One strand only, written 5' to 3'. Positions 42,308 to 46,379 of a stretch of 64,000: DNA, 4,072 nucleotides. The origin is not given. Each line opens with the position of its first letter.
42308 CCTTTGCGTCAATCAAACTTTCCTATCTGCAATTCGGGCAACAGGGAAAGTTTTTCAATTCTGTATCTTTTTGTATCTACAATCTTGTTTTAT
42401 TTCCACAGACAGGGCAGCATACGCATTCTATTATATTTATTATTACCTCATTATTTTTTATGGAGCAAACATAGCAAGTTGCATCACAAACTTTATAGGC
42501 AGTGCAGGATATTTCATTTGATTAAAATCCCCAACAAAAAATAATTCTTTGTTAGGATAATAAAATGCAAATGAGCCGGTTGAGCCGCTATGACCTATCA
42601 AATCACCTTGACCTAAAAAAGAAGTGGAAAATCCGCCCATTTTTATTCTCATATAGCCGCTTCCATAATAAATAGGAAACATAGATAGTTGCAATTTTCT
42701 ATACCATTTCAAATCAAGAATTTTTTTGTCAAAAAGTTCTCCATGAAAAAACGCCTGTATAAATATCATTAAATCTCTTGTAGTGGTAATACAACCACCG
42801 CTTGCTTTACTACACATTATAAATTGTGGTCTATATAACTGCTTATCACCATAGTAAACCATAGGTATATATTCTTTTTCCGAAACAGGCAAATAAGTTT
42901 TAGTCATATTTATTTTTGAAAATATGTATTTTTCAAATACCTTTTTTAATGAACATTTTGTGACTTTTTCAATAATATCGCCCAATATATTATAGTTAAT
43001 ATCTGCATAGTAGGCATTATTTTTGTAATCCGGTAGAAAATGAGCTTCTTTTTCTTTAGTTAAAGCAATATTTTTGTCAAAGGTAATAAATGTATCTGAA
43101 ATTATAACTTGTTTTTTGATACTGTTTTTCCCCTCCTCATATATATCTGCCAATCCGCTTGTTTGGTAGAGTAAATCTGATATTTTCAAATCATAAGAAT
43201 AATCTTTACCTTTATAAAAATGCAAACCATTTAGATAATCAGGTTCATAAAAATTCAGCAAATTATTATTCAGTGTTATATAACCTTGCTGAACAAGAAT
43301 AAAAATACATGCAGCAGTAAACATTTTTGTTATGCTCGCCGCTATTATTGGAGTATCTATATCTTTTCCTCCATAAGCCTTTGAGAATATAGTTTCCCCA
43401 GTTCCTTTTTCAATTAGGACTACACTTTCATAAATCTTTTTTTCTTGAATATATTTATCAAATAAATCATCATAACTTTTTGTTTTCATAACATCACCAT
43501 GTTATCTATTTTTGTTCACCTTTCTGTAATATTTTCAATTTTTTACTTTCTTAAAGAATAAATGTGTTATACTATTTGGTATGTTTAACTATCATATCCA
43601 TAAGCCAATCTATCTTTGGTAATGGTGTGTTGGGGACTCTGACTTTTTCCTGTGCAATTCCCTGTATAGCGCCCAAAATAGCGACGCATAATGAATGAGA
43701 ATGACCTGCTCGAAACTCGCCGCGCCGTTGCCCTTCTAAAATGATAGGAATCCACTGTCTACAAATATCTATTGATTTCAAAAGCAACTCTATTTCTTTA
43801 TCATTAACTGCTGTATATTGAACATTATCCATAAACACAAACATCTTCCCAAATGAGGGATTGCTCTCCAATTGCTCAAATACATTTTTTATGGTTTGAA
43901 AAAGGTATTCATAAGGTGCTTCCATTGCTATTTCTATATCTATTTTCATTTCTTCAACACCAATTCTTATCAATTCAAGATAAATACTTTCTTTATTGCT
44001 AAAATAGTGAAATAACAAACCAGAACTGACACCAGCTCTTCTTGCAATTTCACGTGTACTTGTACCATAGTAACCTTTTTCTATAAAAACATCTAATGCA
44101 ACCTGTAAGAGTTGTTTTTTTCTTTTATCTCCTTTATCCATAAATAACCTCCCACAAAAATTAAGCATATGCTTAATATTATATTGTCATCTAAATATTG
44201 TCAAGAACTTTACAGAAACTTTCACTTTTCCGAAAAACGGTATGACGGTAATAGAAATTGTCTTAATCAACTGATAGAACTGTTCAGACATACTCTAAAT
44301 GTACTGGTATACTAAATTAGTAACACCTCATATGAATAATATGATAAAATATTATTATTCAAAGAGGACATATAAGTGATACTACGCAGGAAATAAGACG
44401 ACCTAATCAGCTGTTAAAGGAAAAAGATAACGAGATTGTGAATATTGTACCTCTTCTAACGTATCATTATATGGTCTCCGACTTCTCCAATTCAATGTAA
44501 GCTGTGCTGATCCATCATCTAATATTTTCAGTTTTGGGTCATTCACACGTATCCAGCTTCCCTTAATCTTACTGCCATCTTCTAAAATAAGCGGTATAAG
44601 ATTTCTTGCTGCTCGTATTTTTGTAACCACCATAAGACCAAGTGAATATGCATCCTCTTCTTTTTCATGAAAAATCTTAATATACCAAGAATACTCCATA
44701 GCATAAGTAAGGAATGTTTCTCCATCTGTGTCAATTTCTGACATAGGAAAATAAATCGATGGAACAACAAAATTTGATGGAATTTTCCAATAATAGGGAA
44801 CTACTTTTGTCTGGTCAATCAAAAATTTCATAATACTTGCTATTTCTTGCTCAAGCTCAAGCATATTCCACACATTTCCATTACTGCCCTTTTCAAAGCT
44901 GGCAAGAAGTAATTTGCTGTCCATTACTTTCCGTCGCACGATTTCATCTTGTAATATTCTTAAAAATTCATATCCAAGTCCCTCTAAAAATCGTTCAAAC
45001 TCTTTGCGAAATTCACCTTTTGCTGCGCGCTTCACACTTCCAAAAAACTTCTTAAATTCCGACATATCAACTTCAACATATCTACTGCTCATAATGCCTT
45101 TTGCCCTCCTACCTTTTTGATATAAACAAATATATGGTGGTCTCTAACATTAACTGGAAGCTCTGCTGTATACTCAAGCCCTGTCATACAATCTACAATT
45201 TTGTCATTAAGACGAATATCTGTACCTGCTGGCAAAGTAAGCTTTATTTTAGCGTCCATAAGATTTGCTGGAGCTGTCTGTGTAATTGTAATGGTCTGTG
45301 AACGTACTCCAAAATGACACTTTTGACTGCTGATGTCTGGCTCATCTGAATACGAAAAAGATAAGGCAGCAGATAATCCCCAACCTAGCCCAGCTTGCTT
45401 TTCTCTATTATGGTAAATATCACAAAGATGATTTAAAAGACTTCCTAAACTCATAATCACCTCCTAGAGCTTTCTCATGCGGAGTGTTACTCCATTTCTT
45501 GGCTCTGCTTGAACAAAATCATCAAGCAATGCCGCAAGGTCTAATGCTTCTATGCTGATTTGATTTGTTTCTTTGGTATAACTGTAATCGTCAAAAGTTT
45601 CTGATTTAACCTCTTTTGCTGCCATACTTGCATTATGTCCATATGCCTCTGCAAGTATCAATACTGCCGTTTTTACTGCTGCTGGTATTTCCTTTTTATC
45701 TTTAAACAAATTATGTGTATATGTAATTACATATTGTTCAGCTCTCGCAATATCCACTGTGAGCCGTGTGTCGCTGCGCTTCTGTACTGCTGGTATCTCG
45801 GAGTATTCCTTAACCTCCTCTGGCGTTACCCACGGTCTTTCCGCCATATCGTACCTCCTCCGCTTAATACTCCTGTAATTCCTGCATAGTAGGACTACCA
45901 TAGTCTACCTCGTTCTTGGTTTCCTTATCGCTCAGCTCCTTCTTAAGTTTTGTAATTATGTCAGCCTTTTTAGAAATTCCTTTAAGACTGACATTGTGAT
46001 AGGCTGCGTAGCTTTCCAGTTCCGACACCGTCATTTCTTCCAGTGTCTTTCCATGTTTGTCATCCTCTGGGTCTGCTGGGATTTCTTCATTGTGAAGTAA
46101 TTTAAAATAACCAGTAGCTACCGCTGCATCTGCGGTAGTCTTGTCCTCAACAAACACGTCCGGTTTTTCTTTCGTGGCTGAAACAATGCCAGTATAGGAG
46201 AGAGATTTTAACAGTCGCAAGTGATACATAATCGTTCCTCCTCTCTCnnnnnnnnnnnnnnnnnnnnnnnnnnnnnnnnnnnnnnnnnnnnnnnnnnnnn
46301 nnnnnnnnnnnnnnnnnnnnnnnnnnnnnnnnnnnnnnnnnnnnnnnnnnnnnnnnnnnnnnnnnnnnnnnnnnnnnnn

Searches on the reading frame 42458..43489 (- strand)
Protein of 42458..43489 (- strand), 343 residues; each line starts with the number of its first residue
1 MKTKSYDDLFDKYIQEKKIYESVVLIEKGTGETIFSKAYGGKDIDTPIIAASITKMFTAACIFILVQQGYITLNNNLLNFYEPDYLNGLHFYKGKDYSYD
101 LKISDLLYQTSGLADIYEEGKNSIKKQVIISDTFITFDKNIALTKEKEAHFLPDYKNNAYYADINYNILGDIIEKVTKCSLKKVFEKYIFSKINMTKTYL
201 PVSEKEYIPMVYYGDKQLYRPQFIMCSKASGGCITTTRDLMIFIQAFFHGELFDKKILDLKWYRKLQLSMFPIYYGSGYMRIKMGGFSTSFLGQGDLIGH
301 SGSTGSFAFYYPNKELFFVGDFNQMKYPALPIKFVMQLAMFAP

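Call 14: search_protein_families(library=pfam, proteins=[window:42458-43489:-], max_evalue=0.01)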
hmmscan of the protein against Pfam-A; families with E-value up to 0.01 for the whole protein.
window:42458-43489:- (343 aa): 1 family
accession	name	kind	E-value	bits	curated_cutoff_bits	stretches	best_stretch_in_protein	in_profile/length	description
PF00144.29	Beta-lactamase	-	4.6e-27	95.5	27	1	11-326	2-312/329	Beta-lactamase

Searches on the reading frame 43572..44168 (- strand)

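Call 14: search_protein_families(library=pfam, proteins=[window:43572-44168:-], max_evalue=0.01)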
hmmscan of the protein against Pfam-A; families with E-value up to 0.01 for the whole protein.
window:43572-44168:- (198 aa): 1 family
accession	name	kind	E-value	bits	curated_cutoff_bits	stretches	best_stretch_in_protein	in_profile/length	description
PF00440.29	TetR_N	-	5.2e-18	65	24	1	20-66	1-47/47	Bacterial regulatory proteins, tetR family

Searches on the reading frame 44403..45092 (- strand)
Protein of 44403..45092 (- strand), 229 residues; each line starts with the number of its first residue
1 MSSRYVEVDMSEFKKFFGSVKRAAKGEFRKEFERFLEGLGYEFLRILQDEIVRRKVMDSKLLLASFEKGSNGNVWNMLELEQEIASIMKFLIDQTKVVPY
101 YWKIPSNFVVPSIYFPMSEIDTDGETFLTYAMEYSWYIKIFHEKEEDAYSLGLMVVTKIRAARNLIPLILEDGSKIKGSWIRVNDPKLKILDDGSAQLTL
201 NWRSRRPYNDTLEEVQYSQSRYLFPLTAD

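Call 13: search_protein_families(library=pfam, proteins=[window:44403-45092:-], max_evalue=0.01)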
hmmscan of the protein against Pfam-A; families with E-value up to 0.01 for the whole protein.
window:44403-45092:- (229 aa): 0 families

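Call 89: search_protein_families(library=phrogs, proteins=[window:44403-45092:-], max_evalue=0.01)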
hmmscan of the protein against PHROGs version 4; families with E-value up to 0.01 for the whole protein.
window:44403-45092:- (229 aa): 1 family
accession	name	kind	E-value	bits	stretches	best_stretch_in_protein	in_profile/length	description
phrog_5756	-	unknown function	2.2e-30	106.2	1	81-214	2-139/147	-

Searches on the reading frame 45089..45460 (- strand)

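Call 13: search_protein_families(library=pfam, proteins=[window:45089-45460:-], max_evalue=0.01)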
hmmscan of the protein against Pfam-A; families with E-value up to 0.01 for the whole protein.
window:45089-45460:- (123 aa): 1 family
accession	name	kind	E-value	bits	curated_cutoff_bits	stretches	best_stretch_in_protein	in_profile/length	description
PF12206.14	DUF3599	-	1.7e-18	67.3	25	1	3-112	1-110/116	Domain of unknown function (DUF3599)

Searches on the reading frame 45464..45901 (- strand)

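Call 13: search_protein_families(library=pfam, proteins=[window:45464-45901:-], max_evalue=0.01)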
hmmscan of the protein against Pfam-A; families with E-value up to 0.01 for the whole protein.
window:45464-45901:- (145 aa): 2 families
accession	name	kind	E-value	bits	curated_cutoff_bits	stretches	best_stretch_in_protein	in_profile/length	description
PF11436.14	DUF3199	-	3e-13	50.1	25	1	25-142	2-124/125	Protein of unknown function (DUF3199)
PF05135.19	Phage_connect_1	-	0.00087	20.1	21.2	1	42-111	17-86/101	Phage gp6-like head-tail connector protein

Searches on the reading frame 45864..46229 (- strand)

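Call 13: search_protein_families(library=pfam, proteins=[window:45864-46229:-], max_evalue=0.01)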
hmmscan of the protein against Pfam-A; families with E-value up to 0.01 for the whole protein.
window:45864-46229:- (121 aa): 1 family
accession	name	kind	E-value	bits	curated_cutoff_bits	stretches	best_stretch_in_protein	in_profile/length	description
PF07498.18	Rho_N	-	0.005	17.2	24.9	1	63-103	2-42/43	Rho termination factor, N-terminal domain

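Call 89: search_protein_families(library=phrogs, proteins=[window:45864-46229:-], max_evalue=0.01)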
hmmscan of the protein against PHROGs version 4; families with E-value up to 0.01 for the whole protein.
window:45864-46229:- (121 aa): 5 families
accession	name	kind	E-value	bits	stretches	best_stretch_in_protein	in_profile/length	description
phrog_10541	-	unknown function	2.9e-09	38.1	1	52-102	52-107/108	-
phrog_3281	-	DNA, RNA and nucleotide metabolism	1e-08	36.5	1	22-97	25-102/107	endonuclease VII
phrog_970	-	unknown function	0.00018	22.8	1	35-97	196-250/253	-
phrog_2724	-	unknown function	0.00035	22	1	26-97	12-80/83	-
phrog_2250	-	unknown function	0.0014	19.6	1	50-98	115-163/168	-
